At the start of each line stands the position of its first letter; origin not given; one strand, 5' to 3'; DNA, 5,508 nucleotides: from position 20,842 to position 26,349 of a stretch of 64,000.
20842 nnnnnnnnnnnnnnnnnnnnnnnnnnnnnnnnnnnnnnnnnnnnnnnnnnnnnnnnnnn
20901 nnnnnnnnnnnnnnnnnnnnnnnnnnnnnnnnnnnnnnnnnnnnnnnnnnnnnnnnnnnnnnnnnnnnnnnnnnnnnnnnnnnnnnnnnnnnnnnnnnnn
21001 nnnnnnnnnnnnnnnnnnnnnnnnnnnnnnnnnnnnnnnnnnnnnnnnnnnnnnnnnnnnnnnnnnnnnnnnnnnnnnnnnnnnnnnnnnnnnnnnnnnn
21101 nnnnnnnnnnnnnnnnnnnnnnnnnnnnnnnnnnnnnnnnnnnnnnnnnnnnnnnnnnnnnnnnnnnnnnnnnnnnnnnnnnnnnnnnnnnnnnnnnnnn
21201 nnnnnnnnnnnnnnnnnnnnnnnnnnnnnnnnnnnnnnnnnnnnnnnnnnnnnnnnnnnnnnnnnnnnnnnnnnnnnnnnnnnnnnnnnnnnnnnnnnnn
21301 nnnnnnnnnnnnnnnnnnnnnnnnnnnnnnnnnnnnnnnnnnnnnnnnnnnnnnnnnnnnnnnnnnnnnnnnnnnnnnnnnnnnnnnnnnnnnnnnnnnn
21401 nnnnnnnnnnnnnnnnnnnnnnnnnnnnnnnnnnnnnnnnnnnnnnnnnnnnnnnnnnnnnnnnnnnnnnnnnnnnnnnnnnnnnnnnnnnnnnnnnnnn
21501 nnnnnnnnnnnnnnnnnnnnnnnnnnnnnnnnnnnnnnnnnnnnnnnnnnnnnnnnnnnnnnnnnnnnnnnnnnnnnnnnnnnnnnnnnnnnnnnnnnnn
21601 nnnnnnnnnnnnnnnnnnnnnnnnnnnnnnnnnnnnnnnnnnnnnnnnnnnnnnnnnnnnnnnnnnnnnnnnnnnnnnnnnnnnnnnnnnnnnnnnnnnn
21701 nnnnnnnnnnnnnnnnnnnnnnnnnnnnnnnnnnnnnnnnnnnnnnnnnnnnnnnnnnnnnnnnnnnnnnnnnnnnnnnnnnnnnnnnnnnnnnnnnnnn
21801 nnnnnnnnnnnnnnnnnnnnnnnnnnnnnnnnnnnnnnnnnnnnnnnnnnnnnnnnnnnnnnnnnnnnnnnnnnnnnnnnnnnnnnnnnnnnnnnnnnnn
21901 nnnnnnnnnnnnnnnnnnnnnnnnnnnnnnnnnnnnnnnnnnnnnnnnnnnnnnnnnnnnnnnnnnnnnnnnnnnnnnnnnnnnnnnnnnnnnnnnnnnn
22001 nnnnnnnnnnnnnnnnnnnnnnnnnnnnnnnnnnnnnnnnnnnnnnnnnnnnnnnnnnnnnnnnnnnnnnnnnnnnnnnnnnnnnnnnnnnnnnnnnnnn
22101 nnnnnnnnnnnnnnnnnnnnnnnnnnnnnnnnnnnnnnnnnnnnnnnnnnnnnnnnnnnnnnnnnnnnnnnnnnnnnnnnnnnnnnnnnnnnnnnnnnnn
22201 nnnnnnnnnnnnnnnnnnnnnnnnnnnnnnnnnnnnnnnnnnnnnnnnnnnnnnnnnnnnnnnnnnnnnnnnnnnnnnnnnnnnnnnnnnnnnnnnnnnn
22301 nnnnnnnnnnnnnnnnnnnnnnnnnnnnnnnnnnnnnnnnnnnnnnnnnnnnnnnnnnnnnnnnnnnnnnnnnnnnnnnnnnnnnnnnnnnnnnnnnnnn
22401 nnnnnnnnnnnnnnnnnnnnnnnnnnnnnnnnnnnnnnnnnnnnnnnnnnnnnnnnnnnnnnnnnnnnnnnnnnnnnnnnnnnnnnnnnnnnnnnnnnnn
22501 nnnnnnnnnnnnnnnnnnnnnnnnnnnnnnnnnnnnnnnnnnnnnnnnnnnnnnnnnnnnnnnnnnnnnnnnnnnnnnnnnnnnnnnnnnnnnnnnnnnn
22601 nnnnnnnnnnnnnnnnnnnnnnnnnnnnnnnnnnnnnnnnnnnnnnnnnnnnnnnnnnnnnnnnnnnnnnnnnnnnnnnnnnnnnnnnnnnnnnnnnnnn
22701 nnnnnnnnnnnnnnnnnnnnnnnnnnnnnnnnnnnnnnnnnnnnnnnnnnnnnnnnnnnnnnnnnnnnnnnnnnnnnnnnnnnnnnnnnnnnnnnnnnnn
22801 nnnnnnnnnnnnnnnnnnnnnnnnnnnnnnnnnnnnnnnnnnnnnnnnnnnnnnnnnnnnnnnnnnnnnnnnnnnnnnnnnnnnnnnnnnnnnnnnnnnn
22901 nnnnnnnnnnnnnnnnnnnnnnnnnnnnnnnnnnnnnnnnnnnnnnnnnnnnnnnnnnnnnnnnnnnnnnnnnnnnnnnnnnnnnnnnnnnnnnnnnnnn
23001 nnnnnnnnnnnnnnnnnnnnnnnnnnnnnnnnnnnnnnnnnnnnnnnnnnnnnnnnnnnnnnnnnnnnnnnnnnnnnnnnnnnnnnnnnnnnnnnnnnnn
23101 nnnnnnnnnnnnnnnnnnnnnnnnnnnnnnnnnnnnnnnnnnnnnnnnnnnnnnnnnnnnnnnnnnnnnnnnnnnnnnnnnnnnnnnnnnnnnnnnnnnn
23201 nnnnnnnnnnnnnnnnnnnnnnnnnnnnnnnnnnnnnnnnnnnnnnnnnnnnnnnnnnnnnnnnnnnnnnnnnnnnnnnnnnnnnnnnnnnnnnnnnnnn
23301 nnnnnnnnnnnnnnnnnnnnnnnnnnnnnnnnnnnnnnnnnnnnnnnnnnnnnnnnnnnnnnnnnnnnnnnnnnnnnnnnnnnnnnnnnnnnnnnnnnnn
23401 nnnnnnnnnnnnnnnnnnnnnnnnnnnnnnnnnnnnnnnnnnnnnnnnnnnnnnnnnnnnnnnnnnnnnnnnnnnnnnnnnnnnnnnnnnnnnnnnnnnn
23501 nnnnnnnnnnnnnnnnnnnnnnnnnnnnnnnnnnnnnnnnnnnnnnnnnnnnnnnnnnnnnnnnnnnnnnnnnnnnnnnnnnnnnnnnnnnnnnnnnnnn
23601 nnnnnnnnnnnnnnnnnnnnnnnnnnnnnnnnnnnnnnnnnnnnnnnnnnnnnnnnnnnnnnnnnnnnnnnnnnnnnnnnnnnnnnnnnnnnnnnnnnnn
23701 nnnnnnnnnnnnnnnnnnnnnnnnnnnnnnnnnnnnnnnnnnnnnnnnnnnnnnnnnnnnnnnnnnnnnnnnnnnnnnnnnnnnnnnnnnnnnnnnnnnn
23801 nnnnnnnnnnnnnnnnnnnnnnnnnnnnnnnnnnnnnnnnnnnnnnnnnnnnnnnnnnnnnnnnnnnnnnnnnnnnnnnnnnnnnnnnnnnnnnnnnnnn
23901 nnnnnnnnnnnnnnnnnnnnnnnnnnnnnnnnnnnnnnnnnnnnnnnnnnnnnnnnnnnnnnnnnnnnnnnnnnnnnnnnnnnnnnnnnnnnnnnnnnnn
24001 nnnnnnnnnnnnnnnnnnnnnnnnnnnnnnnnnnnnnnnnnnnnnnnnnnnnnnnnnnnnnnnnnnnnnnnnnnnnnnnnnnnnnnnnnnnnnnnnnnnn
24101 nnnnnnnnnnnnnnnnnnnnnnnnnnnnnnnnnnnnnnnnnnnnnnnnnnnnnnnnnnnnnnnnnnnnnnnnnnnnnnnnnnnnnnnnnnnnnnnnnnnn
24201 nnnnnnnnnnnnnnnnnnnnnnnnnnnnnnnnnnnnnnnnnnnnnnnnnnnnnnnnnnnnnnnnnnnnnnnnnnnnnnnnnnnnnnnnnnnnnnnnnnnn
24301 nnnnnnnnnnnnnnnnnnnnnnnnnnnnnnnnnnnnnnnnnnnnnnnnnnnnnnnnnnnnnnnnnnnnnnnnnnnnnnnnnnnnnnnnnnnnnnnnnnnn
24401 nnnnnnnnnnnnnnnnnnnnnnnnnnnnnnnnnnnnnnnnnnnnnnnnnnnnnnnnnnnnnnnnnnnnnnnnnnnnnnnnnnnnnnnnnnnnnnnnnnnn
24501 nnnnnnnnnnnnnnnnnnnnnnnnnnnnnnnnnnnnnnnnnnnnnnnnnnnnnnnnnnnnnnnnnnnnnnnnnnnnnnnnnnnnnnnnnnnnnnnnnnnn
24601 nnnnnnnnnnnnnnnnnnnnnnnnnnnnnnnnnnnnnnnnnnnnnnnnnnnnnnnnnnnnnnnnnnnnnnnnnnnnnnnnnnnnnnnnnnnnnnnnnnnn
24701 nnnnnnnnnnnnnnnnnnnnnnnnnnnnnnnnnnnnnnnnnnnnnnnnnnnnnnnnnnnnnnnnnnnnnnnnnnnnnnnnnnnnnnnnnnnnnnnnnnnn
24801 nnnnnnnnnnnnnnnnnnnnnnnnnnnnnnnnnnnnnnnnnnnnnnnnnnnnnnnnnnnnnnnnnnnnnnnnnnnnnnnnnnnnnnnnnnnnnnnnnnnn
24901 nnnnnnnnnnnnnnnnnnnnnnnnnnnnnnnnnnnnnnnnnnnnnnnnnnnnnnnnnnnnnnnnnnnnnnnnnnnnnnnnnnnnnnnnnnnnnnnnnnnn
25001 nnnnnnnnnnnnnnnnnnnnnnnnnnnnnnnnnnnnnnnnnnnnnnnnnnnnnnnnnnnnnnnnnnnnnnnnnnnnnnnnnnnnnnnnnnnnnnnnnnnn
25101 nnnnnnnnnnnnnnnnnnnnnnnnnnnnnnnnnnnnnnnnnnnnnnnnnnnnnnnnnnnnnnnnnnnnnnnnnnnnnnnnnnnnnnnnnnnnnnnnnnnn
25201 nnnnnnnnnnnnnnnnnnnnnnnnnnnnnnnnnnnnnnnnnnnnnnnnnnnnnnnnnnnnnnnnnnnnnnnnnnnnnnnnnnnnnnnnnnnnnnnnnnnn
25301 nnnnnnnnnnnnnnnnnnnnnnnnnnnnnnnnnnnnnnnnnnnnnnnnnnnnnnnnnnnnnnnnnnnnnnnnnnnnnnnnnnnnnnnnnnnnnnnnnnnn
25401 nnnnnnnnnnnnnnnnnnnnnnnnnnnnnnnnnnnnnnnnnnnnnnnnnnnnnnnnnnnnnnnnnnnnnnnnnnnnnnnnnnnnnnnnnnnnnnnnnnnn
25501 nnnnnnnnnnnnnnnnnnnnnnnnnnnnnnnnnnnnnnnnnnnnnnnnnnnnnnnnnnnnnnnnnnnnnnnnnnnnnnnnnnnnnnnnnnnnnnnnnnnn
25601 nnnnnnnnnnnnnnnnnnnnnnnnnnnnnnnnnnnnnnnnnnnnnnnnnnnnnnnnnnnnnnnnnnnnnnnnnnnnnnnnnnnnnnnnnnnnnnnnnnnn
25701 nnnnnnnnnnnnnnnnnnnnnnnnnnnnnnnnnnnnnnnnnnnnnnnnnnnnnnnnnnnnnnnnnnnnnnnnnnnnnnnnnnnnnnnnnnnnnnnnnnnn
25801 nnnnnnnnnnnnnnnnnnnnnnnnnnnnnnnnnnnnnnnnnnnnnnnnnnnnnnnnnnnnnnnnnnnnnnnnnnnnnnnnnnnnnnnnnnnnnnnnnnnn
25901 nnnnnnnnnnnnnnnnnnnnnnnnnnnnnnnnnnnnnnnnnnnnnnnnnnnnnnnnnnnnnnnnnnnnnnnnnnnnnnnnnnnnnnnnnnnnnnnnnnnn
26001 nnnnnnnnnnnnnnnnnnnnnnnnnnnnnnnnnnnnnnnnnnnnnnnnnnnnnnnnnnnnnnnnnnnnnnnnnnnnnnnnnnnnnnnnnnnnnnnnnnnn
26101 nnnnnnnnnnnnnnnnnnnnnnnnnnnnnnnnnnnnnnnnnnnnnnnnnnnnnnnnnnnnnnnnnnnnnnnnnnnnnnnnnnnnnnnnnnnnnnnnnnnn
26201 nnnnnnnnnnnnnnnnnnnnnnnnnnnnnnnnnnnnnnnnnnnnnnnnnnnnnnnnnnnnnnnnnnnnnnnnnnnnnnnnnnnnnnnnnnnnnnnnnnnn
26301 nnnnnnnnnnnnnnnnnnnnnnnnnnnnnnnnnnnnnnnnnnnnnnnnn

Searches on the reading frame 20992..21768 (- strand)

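Call 26: search_protein_families(library=pfam, proteins=[window:20992-21768:-], max_evalue=0.00001)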
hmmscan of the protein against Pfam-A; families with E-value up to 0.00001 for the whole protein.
window:20992-21768:- (258 aa): 1 family
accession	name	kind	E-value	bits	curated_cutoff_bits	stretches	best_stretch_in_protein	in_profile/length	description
PF02535.28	Zip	-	7.9e-31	107.9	35.1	2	108-253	177-322/323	ZIP Zinc transporter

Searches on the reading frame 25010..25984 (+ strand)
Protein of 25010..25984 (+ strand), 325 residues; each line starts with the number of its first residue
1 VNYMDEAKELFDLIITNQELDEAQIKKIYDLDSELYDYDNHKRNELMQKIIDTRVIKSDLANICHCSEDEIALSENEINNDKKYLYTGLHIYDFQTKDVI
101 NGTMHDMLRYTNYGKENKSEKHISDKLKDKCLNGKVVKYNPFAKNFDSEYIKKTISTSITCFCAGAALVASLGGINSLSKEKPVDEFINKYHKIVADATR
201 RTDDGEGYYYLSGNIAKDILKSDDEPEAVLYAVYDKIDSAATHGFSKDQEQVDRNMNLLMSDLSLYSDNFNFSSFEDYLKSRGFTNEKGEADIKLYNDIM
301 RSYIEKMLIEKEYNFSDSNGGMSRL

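Call 3: search_protein_families(library=pfam, proteins=[window:25010-25984:+], max_evalue=0.1)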
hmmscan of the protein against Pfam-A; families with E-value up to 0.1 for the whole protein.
window:25010-25984:+ (325 aa): 1 family
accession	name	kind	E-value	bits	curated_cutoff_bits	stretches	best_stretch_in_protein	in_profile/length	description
PF00306.32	ATP-synt_ab_C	-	0.093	13.5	27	0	14-61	69-116/126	ATP synthase alpha/beta chain, C terminal domain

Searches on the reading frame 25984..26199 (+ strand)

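Call 3: search_protein_families(library=pfam, proteins=[window:25984-26199:+], max_evalue=0.1)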
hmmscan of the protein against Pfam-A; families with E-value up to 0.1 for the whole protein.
window:25984-26199:+ (72 aa): 1 family
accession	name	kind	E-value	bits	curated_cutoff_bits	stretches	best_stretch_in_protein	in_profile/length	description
PF06949.16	DUF1292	-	0.00023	22.4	24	1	10-70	4-71/75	Protein of unknown function (DUF1292)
